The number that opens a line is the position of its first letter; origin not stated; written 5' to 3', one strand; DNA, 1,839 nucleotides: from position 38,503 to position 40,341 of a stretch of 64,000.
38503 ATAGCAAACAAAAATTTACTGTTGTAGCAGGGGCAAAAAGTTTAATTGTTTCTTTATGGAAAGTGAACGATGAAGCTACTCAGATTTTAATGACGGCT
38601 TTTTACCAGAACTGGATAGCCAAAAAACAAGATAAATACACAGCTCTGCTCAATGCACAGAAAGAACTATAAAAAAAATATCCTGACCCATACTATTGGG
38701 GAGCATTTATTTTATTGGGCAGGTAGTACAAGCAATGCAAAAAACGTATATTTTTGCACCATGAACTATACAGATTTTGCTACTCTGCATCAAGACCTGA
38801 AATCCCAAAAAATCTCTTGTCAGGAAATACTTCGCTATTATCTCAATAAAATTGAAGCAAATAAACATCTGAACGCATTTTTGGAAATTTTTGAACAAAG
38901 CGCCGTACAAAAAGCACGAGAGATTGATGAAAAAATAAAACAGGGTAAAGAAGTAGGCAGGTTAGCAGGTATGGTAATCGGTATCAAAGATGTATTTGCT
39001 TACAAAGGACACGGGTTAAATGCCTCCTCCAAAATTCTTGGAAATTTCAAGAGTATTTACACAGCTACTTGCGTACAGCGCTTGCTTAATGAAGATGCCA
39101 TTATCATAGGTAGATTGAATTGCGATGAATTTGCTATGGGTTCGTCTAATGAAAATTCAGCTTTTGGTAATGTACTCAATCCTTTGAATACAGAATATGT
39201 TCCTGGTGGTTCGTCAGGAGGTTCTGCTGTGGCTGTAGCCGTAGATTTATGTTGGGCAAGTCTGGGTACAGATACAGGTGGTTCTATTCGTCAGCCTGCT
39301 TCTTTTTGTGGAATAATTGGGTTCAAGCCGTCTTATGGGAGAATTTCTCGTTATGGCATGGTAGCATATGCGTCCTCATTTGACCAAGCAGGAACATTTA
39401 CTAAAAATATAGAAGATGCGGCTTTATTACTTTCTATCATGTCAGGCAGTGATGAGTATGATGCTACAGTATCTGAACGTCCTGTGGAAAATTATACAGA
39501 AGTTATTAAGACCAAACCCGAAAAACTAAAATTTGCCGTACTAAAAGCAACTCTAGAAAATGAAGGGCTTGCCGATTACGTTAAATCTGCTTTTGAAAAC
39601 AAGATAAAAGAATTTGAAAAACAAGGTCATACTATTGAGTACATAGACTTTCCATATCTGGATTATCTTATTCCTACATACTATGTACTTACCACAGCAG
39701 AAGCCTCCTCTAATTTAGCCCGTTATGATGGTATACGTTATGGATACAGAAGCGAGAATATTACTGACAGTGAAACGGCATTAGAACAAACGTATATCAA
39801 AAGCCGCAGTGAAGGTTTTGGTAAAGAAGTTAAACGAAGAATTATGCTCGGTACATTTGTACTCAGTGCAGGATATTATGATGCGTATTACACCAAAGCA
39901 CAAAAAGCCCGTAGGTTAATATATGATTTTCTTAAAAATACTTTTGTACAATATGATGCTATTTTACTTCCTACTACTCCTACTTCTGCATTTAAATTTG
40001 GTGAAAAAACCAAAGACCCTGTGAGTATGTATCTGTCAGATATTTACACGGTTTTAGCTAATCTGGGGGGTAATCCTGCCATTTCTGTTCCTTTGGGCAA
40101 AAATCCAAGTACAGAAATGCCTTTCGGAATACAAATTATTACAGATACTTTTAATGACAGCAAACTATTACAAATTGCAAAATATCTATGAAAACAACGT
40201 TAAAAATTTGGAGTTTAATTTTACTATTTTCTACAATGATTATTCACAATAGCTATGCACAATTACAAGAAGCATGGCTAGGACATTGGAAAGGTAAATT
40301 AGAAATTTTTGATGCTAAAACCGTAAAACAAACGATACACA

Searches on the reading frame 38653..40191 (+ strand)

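Call 29: search_protein_families(library=ncbifam, proteins=[window:38653-40191:+], max_evalue=1e-20)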
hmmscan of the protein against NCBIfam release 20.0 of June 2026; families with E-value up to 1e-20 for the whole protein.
window:38653-40191:+ (512 aa): 26 families (the best 25 are shown)
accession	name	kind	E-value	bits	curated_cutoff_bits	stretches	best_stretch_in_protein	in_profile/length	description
TIGR00132.1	gatA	equivalog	1.6e-172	574.5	481.1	1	46-510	2-458/466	Asp-tRNA(Asn)/Glu-tRNA(Gln) amidotransferase subunit GatA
NF005517.0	PRK07139.1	equivalog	1.5e-100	337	546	1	99-512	32-429/439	amidase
NF006631.0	PRK09201.1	equivalog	7.2e-78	262.4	461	1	39-352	6-316/466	AtzE family amidohydrolase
NF005565.0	PRK07235.1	subfamily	5.5e-76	256.2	545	1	93-510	78-495/506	amidase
NF005688.0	PRK07488.1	equivalog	9.3e-74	249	532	1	43-510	14-460/474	indoleacetamide hydrolase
TIGR02715.1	amido_AtzE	subfamily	1e-73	248.9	425.75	1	44-350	4-307/452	AtzE family amidohydrolase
NF004815.0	PRK06169.1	equivalog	3.7e-67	226.9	506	1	45-356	15-325/471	amidase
NF006043.0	PRK08186.1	subfamily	3.8e-61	207.3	487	1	39-334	6-294/600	allophanate hydrolase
NF005460.0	PRK07056.1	subfamily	1.4e-60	205.6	447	1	37-350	5-313/457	amidase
NF005686.0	PRK07486.1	subfamily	8.7e-60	202.8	465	1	41-335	15-312/486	amidase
NF006169.0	PRK08310.1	equivalog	5.4e-58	197.2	391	1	93-286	15-210/395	amidase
NF005450.0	PRK07042.1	equivalog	9.3e-57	192.5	458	1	44-332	11-295/464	amidase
NF006006.0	PRK08137.1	equivalog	2e-55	188.6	534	1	28-509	22-504/529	amidase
TIGR02713.1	allophanate_hyd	equivalog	8.4e-55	186.3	511.05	1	75-510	3-407/563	allophanate hydrolase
NF005687.0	PRK07487.1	subfamily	6.2e-54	183.5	428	1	45-510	13-450/468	amidase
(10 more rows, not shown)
